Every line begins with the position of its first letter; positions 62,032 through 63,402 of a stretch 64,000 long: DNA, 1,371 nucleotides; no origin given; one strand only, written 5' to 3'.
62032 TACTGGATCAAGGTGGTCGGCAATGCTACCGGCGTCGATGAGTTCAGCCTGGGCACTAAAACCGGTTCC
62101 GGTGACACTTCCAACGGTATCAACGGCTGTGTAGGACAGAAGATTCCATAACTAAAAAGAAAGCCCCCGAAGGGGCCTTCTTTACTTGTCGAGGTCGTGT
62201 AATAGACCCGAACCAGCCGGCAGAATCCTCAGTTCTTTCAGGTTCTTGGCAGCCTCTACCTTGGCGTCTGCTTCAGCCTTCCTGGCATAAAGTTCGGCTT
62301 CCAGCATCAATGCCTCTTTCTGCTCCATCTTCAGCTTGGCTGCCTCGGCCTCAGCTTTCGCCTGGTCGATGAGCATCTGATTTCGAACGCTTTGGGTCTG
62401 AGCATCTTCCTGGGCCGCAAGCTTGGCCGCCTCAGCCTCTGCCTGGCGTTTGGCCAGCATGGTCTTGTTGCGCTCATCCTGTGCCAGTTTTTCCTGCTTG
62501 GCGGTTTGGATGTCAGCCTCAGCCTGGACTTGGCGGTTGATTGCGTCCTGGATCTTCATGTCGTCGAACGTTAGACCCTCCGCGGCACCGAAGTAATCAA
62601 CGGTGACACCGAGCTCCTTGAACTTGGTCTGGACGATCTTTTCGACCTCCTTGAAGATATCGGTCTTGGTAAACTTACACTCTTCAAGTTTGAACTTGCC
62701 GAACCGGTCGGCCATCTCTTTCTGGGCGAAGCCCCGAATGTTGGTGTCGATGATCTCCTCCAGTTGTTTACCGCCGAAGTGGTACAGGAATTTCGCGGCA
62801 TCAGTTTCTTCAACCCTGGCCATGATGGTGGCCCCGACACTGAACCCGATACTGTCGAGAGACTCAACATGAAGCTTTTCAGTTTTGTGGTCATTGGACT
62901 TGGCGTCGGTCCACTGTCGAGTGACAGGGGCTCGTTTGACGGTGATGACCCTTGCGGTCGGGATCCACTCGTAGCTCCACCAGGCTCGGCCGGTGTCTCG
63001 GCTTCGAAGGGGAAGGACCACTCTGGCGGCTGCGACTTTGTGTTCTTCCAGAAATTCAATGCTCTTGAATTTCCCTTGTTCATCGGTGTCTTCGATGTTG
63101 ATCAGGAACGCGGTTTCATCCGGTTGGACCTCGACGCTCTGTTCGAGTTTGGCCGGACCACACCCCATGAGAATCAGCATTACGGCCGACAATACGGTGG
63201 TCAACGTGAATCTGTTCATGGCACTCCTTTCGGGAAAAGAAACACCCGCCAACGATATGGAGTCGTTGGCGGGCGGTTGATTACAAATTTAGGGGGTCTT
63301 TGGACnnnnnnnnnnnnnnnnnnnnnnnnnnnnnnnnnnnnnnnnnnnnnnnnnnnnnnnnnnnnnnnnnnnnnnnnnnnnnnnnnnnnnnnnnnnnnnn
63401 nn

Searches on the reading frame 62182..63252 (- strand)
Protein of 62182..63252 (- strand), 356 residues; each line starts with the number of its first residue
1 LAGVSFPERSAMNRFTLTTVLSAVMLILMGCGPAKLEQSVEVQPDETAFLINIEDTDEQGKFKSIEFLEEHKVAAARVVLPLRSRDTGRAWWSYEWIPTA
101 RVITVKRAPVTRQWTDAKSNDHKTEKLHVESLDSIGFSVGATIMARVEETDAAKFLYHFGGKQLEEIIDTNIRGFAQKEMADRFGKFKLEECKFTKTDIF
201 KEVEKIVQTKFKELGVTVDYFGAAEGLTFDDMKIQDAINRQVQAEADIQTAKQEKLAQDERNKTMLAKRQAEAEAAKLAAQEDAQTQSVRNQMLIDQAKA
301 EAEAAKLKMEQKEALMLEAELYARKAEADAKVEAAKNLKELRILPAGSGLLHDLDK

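Call 45: find_encoding_contigs(protein=window:62182-63252:-, flank=10000, max_places=4)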
Protein window:62182-63252:- (356 aa): no gene with exactly this product is on record in the collection.

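Call 47: find_encoding_contigs(protein=window:62182-63219:-, flank=10000, max_places=4)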
Protein window:62182-63219:- (345 aa): 7 contigs read that carry it; 2 places shown.
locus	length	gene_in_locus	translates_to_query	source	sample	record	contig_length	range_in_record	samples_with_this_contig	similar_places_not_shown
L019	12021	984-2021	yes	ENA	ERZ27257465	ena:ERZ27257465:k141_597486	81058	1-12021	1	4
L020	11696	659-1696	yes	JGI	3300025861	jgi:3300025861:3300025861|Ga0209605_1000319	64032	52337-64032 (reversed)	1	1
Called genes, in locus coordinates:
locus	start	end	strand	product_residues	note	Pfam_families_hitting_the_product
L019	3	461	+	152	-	?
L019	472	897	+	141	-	-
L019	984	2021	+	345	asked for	PF01145:Band_7 (weak)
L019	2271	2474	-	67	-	-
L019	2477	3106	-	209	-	-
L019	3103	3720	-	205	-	-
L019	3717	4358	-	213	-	-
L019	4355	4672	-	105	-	-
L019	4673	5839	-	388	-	-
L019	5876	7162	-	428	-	-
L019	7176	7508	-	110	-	-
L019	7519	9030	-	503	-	-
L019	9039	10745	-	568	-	-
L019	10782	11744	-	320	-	-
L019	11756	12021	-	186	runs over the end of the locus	-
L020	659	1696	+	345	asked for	PF01145:Band_7 (weak)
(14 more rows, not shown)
